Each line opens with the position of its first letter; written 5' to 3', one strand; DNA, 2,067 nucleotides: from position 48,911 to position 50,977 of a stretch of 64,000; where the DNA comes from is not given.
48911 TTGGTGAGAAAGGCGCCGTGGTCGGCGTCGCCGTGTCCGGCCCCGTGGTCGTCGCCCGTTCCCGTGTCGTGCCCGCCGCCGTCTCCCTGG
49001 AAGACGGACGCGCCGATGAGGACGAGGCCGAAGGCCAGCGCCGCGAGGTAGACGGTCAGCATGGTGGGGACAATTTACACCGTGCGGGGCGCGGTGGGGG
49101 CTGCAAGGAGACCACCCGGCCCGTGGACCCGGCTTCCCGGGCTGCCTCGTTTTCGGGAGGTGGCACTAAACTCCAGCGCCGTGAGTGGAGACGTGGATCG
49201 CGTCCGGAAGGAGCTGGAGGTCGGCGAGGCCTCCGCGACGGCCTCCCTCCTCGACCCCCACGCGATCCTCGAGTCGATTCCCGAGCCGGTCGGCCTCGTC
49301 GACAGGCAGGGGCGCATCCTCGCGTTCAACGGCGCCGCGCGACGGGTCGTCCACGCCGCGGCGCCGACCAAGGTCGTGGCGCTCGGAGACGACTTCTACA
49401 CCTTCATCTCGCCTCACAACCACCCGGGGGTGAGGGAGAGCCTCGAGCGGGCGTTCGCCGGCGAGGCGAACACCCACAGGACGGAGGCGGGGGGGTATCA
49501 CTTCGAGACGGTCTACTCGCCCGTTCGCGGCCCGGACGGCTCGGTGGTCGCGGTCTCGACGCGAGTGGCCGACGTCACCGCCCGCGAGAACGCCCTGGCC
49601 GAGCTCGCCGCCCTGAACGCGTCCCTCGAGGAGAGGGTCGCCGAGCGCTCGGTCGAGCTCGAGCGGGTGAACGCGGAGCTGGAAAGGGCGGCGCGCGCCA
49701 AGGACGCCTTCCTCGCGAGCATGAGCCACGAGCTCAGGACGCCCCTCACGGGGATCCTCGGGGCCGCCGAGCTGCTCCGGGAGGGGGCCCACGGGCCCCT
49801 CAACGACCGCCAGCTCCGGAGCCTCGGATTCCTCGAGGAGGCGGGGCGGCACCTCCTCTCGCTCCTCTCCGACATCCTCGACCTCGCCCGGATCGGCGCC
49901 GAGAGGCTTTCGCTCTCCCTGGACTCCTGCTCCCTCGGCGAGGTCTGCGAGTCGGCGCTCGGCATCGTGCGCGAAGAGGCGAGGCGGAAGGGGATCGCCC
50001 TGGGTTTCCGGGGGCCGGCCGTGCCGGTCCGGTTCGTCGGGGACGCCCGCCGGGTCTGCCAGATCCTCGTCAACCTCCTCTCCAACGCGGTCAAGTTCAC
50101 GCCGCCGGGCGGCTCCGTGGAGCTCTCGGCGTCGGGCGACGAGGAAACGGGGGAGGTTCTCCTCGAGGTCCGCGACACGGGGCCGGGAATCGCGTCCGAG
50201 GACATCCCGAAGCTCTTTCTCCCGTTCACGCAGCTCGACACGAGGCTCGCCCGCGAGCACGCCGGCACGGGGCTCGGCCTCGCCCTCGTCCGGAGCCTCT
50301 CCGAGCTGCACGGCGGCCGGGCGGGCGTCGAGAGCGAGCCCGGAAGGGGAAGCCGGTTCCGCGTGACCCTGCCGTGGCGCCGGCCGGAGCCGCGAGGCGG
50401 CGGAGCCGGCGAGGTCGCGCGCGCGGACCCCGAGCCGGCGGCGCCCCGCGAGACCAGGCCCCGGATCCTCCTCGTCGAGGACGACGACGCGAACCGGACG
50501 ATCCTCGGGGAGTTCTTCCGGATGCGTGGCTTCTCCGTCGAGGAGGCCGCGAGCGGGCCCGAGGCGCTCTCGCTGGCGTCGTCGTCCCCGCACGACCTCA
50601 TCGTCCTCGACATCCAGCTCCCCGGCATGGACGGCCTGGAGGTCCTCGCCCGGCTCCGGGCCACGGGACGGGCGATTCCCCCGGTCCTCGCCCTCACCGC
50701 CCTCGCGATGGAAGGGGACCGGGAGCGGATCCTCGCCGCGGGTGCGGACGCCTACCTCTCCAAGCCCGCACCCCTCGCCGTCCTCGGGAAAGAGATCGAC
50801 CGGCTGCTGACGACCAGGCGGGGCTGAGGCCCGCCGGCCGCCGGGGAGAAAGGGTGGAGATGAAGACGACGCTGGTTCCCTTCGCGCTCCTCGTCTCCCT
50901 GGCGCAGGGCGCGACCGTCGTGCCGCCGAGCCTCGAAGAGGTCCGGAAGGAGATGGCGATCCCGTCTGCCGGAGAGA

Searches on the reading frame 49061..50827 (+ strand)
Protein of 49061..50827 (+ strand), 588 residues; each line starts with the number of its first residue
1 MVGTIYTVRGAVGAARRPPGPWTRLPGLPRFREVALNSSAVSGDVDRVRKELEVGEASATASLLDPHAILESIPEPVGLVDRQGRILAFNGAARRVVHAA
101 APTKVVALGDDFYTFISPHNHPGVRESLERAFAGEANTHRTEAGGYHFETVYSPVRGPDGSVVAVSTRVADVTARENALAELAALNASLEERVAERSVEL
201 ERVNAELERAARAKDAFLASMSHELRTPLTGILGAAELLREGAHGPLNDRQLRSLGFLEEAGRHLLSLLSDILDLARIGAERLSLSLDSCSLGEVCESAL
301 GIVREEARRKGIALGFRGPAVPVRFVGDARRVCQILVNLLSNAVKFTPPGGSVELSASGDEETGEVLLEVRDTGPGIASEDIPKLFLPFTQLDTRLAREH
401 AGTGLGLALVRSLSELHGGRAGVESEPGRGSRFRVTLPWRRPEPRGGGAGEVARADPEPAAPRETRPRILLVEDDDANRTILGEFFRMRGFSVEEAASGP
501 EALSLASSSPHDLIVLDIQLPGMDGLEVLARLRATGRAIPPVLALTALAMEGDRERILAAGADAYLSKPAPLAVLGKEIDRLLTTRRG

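Call 12: search_protein_families(library=pfam, proteins=[window:49061-50827:+], max_evalue=0.01)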
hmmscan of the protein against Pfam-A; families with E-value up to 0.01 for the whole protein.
window:49061-50827:+ (588 aa): 6 families
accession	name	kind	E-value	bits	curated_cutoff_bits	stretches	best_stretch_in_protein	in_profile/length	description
PF02518.31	HATPase_c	-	2.2e-30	105.8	26.4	1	327-439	1-109/111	Histidine kinase-, DNA gyrase B-, and HSP90-like ATPase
PF00072.30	Response_reg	-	2.1e-25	89.5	30.2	1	469-577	1-108/111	Response regulator receiver domain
PF00512.31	HisKA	-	7e-20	71.3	26.9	1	213-280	1-65/66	His Kinase A (phospho-acceptor) domain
PF08448.16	PAS_4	-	9.9e-13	48.7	23.1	1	70-176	1-109/110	PAS fold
PF00989.32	PAS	-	2.8e-06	27.7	22.6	1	66-165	3-106/113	PAS fold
PF13596.12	PAS_10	-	0.0064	17.6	22.1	0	68-171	3-104/106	PAS domain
